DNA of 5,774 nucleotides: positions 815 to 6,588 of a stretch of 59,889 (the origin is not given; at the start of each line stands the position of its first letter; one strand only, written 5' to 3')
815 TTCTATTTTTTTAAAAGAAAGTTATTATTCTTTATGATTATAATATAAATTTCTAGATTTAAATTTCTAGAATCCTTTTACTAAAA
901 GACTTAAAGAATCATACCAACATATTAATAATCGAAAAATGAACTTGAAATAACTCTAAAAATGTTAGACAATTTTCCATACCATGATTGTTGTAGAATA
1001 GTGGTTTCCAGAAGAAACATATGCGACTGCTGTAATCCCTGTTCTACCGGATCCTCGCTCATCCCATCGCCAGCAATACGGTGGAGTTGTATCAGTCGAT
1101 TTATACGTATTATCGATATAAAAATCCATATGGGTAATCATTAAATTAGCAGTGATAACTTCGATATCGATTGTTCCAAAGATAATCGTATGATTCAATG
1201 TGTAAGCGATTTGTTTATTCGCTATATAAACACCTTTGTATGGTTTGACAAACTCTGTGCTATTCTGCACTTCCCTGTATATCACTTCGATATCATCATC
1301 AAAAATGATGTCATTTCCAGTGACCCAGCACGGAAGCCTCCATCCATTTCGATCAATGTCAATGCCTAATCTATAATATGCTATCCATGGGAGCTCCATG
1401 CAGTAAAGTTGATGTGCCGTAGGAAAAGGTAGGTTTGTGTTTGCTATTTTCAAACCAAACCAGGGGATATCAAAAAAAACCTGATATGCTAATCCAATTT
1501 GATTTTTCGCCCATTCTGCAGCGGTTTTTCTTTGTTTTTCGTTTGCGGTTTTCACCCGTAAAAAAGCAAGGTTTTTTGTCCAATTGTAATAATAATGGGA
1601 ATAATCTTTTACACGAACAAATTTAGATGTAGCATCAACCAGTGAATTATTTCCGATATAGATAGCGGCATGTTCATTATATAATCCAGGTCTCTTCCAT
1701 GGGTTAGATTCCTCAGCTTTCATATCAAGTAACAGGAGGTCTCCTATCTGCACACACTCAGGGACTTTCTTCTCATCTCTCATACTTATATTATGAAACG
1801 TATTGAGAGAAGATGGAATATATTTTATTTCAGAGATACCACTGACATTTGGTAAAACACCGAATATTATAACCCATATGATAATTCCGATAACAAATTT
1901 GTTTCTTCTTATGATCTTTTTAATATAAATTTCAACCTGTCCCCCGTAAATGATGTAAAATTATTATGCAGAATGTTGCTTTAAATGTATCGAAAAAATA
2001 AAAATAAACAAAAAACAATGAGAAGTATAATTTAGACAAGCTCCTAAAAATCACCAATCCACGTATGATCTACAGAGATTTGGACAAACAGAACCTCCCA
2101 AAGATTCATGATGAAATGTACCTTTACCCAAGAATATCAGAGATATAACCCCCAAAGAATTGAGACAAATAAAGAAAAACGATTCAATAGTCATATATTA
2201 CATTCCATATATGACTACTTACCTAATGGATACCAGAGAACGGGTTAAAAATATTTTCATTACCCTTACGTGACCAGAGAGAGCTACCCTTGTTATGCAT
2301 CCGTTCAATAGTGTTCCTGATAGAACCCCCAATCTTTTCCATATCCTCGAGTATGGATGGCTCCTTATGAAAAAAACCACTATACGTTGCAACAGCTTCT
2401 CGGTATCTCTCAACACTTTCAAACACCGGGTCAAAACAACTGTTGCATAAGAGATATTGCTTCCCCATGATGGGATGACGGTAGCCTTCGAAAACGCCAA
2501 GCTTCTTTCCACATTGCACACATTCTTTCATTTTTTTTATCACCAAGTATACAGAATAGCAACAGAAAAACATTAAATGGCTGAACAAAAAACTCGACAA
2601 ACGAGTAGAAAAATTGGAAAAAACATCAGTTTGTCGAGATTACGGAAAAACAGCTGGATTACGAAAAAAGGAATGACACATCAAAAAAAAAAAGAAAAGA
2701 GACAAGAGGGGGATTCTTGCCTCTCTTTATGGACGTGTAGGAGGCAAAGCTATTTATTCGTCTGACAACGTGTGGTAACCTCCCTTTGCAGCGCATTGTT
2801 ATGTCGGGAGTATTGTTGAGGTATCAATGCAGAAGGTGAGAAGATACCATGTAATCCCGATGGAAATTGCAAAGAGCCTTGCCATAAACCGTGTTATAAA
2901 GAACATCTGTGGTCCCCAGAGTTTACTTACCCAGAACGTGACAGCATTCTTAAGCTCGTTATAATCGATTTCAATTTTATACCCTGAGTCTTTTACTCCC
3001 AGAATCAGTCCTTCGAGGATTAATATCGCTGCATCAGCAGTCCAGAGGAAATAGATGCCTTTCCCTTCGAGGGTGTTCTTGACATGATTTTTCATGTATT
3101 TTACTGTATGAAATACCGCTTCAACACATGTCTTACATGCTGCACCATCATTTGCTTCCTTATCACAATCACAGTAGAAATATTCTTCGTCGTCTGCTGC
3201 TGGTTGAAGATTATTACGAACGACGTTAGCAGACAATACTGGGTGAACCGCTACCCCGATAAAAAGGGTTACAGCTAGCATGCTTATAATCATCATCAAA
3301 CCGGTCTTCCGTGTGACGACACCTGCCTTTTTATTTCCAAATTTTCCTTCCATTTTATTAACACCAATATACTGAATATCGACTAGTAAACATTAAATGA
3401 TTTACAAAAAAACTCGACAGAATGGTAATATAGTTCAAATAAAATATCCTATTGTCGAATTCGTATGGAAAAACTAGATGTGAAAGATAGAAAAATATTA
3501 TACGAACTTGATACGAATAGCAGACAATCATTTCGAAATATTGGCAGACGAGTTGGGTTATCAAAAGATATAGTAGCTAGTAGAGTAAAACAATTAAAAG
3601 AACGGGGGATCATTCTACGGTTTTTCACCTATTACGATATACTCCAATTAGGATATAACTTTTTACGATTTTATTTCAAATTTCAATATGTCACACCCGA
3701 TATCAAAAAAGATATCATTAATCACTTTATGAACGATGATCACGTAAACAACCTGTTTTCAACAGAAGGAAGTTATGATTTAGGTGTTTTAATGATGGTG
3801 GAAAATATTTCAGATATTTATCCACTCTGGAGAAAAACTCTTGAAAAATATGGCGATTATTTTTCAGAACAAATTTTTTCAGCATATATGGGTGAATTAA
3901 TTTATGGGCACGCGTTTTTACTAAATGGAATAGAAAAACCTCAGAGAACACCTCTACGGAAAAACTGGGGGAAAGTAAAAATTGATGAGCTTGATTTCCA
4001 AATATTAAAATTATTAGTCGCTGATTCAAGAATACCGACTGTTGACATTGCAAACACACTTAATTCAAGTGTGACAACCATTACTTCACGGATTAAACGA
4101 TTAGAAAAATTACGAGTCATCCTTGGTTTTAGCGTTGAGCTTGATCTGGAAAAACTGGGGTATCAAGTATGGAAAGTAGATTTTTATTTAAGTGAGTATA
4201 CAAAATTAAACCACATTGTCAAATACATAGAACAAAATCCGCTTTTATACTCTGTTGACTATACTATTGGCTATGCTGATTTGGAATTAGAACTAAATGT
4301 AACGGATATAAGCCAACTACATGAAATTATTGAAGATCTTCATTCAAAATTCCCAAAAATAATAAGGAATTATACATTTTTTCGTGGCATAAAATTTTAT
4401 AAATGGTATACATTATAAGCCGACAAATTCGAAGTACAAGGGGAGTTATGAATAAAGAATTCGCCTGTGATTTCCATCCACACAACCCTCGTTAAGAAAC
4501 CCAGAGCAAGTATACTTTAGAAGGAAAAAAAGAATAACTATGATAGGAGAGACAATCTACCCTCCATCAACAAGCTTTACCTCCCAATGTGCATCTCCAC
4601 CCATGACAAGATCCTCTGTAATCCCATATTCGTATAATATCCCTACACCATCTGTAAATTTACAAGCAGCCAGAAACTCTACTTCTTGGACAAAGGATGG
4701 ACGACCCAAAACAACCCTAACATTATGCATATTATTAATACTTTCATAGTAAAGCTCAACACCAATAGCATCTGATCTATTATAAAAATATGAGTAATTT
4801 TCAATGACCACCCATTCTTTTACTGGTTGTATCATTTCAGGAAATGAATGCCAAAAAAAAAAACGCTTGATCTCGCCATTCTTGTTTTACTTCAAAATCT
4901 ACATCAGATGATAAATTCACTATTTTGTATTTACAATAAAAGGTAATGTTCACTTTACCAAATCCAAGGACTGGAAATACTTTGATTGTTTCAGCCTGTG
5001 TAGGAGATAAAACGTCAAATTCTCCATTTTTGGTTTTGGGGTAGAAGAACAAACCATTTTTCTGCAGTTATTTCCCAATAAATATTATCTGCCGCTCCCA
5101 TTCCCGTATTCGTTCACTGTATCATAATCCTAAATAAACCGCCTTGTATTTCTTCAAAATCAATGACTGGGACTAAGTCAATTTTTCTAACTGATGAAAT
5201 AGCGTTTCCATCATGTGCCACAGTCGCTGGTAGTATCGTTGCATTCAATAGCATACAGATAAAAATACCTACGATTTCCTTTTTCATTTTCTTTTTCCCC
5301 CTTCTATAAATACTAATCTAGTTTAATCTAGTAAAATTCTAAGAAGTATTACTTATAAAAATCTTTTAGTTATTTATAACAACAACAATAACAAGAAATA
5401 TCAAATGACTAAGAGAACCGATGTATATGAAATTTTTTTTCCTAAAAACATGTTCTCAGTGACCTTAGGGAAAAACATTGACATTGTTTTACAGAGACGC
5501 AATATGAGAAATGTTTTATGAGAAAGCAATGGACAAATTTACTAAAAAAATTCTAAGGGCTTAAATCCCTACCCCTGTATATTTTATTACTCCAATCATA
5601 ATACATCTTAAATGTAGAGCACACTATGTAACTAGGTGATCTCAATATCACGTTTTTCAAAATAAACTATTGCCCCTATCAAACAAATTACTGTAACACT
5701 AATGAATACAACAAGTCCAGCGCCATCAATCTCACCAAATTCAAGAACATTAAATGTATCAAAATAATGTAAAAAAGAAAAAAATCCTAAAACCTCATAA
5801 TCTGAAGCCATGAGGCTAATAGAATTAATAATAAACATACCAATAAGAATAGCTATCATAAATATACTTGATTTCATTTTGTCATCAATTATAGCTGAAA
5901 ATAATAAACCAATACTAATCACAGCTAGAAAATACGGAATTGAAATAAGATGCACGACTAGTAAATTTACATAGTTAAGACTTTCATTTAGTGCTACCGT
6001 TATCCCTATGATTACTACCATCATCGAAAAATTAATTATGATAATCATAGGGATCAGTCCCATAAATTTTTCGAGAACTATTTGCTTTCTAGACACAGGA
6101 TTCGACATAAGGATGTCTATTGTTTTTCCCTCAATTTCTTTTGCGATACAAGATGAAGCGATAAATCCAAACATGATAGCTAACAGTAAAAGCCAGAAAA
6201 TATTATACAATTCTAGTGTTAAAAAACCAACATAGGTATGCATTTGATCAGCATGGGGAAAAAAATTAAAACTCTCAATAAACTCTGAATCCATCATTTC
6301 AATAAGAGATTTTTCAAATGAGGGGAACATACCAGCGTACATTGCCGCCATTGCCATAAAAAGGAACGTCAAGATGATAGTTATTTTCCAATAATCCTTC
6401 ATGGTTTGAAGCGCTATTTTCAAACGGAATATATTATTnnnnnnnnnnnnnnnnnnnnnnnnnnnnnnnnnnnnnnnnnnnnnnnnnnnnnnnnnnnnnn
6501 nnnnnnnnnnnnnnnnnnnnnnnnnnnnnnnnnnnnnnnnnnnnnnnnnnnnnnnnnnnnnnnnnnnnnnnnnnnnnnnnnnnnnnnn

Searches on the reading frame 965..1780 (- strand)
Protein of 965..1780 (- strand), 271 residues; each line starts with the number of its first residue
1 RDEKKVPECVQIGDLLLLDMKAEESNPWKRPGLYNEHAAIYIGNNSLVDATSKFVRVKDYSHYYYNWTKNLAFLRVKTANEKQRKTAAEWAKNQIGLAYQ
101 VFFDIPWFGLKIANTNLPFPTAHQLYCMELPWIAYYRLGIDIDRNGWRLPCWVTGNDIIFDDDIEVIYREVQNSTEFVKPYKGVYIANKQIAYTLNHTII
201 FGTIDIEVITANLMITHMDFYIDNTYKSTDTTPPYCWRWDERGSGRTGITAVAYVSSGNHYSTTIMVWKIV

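Call 62: search_protein_families(library=pfam, proteins=[window:965-1780:-], max_evalue=0.00001)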
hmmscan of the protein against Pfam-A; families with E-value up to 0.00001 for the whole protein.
window:965-1780:- (271 aa): 1 family
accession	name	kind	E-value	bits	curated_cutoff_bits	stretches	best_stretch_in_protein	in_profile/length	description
PF05708.18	Peptidase_C92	-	8.1e-07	29.7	27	1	11-142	3-125/166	Permuted papain-like amidase enzyme, YaeF/YiiX, C92 family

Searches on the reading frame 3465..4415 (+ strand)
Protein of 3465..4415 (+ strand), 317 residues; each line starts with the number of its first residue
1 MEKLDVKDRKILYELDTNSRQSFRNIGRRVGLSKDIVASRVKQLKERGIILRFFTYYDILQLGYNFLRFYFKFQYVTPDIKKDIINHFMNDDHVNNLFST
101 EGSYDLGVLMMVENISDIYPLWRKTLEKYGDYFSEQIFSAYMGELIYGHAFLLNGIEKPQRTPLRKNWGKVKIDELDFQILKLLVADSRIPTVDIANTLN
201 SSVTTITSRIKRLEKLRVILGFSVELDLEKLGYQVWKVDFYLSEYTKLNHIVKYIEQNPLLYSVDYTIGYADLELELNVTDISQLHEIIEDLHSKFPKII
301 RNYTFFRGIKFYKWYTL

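Call 13: search_protein_families(library=pfam, proteins=[window:3465-4415:+], max_evalue=0.001)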
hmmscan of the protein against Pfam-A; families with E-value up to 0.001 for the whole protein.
window:3465-4415:+ (317 aa): 8 families
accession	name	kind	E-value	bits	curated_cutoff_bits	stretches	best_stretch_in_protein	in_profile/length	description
PF13404.12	HTH_AsnC-type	-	2.3e-24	85.4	27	2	173-214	1-42/42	AsnC-type helix-turn-helix domain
PF13412.12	HTH_24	-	1.8e-20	72.7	21.9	2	174-219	2-47/48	Winged helix-turn-helix DNA-binding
PF01047.28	MarR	-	3e-07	30.7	24.6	0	10-52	7-49/59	MarR family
PF22451.2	NirdL-like_HTH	-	1.1e-06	28.6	27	1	23-50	19-46/47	Siroheme decarboxylase NirDL-like HTH domain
PF08279.18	HTH_11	-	9.3e-06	25.9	25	0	178-217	3-43/55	HTH domain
PF01037.27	AsnC_trans_reg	-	0.00024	21.4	25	0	248-306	11-69/73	Lrp/AsnC ligand binding domain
PF13730.12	HTH_36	-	0.00031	20.9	25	0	12-50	14-55/55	Helix-turn-helix domain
PF12802.13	MarR_2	-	0.00059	20.4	27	0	11-50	10-50/61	MarR family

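Call 65: search_protein_families(library=ncbifam, proteins=[window:3465-4415:+], max_evalue=0.00001)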
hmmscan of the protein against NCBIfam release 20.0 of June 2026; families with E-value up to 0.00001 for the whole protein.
window:3465-4415:+ (317 aa): 10 families
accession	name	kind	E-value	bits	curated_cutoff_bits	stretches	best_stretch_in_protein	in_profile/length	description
NF040947.1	trans_reg_LysM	equivalog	7e-25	87.4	180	2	4-118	1-111/136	HTH-type transcriptional regulator LysM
NF053758.1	ChrTpTrnRegChrS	equivalog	9e-24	84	250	2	3-109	11-115/158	chromate efflux transcriptional regulator ChrS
NF008384.0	PRK11179.1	equivalog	8.9e-22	77.6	227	2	171-289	5-124/153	transcriptional regulator AsnC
NF040820.1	trans_reg_LrpA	equivalog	1.8e-20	73.3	250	2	173-292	2-121/141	HTH-type transcriptional regulator LrpA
NF041396.1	TranRegLrp_Halo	equivalog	7.1e-18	64.9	190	1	174-292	4-122/149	HTH-type transcriptional regulator Lrp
NF008370.0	PRK11169.1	equivalog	3.3e-15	56.1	233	2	171-235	10-74/164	leucine-responsive transcriptional regulator Lrp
NF041395.1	TranRegLrpA1_Halo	equivalog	5.7e-12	45.8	250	0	179-291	9-121/142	HTH-type transcriptional regulator LrpA1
NF040708.3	Siroheme_Dcarb_AhbA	equivalog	2.7e-08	33.7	140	0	20-66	16-62/144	siroheme decarboxylase subunit alpha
NF040707.3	Siroheme_Dcarb_AhbB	equivalog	2e-07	30.8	125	0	19-65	12-58/146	siroheme decarboxylase subunit beta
TIGR01884.1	cas_HTH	subfamily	2.3e-07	30.4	60.2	0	2-50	138-186/202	CRISPR-associated CARF protein Csa3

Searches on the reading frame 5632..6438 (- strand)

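Call 62: search_protein_families(library=pfam, proteins=[window:5632-6438:-], max_evalue=0.00001)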
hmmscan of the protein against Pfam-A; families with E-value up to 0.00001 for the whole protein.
window:5632-6438:- (268 aa): 2 families
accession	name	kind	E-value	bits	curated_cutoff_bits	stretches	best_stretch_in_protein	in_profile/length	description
PF12679.13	ABC2_membrane_2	-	1.3e-22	80.9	27.2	1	16-265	17-283/283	ABC-2 family transporter protein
PF12698.13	ABC2_membrane_3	-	5.3e-08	32.8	31.6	1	77-259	164-341/347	ABC-2 family transporter protein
